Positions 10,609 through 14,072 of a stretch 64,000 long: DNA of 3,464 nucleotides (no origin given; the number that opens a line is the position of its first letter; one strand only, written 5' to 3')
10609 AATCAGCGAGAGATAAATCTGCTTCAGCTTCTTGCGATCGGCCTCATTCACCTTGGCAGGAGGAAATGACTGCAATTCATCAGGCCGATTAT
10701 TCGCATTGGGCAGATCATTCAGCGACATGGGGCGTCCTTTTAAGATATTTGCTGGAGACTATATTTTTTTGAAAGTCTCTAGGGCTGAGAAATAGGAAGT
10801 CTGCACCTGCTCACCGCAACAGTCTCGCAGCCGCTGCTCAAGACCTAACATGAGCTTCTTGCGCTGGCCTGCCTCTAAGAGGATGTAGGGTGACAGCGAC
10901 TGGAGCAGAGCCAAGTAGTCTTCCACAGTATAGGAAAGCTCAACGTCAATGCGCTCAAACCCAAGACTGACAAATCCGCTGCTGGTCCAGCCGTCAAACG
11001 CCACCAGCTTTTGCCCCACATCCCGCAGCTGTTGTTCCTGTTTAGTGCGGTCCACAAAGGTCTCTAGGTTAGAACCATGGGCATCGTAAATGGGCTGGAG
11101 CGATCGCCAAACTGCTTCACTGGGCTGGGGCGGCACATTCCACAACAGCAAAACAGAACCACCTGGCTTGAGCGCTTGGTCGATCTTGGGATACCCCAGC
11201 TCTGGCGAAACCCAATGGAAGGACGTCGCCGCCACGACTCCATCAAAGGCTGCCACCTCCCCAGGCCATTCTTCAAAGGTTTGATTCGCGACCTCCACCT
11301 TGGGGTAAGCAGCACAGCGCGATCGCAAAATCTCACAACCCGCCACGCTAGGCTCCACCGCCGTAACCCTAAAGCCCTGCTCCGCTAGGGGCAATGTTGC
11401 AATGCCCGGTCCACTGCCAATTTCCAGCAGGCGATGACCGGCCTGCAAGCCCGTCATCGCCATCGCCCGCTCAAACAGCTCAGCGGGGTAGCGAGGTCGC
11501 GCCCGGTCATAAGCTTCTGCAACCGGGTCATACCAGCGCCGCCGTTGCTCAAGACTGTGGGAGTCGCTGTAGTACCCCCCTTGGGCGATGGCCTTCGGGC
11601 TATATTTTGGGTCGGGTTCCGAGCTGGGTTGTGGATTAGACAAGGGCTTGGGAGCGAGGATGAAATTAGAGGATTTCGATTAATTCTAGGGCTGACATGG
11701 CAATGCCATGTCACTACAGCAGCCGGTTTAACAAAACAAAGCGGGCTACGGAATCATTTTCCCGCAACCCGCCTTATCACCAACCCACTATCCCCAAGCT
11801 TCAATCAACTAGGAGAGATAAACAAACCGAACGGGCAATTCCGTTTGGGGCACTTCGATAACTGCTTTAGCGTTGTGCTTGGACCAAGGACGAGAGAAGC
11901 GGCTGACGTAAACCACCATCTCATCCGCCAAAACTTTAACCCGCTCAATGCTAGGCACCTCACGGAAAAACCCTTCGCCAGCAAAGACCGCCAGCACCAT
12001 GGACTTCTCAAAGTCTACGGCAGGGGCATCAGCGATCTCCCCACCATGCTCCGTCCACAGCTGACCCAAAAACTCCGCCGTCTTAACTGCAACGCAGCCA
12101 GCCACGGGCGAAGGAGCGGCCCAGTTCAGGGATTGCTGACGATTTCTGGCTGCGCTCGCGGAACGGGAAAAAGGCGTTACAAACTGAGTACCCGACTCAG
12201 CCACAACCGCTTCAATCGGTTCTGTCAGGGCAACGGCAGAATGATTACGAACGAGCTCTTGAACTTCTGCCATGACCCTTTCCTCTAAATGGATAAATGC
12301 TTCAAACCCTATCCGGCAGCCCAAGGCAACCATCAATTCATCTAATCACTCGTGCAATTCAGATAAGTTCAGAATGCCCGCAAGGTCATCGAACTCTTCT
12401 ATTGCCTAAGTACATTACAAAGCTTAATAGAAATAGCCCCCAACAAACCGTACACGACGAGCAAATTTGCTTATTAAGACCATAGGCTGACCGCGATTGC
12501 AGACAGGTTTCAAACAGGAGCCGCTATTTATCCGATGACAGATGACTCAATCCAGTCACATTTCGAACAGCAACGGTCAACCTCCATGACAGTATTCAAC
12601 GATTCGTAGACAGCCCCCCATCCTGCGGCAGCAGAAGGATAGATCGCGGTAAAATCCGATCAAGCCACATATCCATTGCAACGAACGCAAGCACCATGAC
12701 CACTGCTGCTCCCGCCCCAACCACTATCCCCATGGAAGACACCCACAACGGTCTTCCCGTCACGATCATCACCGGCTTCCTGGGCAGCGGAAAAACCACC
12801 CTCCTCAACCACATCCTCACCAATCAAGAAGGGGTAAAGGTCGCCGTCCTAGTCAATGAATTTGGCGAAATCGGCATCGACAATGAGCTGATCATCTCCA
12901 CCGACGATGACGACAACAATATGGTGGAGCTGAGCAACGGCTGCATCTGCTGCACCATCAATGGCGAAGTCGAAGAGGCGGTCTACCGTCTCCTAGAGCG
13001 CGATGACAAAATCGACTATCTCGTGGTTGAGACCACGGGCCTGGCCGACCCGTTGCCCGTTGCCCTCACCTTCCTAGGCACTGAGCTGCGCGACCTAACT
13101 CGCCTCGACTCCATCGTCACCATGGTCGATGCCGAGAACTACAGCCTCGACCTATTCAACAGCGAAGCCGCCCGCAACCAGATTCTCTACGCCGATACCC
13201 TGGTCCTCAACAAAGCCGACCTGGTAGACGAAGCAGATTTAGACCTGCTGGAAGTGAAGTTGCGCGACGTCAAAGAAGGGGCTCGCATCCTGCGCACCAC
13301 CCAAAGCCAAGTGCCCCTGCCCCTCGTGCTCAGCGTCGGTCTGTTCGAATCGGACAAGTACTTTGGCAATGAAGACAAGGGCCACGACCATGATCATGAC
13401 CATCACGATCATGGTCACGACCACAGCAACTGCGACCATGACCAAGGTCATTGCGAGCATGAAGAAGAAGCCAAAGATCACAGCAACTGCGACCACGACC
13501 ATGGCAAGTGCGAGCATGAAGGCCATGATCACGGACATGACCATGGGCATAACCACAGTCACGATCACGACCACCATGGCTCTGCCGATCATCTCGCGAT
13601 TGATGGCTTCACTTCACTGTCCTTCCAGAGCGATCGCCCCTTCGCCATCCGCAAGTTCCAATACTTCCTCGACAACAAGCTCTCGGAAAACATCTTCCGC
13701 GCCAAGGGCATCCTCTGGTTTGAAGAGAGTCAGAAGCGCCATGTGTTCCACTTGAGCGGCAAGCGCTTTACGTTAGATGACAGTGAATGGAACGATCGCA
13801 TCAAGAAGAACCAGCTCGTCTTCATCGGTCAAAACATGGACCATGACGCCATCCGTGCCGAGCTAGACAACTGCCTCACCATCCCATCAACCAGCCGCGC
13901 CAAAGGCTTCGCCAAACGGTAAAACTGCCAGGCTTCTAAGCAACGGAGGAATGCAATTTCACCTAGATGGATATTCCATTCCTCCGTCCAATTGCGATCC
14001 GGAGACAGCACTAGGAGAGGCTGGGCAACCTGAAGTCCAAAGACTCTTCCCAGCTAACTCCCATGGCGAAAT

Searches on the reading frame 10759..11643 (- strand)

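Call 21: search_protein_families(library=pfam, proteins=[window:10759-11643:-], max_evalue=0.001)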
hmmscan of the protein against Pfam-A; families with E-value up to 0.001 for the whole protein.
window:10759-11643:- (294 aa): 6 families
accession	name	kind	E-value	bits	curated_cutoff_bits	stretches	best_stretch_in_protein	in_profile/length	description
PF13649.12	Methyltransf_25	-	5.2e-13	49.9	27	1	73-162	2-97/97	Methyltransferase domain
PF08241.18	Methyltransf_11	-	2.9e-12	47.5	21.2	1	73-165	1-94/95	Methyltransferase domain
PF13489.12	Methyltransf_23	-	6e-10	39.5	27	1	45-166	1-116/164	Methyltransferase domain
PF08242.18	Methyltransf_12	-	7.9e-09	36.6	30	1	73-163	1-97/98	Methyltransferase domain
PF00398.26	RrnaAD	-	1.9e-05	24.4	24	1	58-126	20-88/263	Ribosomal RNA adenine dimethylase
PF02353.26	CMAS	-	0.00077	19.3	27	0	59-166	53-164/273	Mycolic acid cyclopropane synthetase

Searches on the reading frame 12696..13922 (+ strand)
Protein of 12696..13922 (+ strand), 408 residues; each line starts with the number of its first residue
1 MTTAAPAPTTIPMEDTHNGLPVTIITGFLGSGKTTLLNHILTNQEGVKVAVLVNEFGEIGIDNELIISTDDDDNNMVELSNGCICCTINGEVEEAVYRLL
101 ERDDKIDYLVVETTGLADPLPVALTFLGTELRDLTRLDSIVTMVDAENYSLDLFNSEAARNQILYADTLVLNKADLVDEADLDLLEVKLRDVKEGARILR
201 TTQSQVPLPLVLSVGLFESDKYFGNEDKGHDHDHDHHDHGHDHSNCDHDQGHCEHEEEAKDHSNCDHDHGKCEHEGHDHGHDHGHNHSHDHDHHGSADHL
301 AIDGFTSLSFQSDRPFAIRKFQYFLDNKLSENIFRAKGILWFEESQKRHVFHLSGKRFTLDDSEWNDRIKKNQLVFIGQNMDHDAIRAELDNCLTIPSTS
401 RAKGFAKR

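Call 21: search_protein_families(library=pfam, proteins=[window:12696-13922:+], max_evalue=0.001)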
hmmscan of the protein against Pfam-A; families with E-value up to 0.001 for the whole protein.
window:12696-13922:+ (408 aa): 2 families
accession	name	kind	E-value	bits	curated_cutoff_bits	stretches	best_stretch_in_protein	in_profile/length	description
PF02492.25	cobW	-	1.8e-56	191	20.7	1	21-199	1-179/180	CobW/HypB/UreG, nucleotide-binding domain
PF07683.19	CobW_C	-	4.5e-25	87.8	22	1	305-394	1-94/94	Cobalamin synthesis protein cobW C-terminal domain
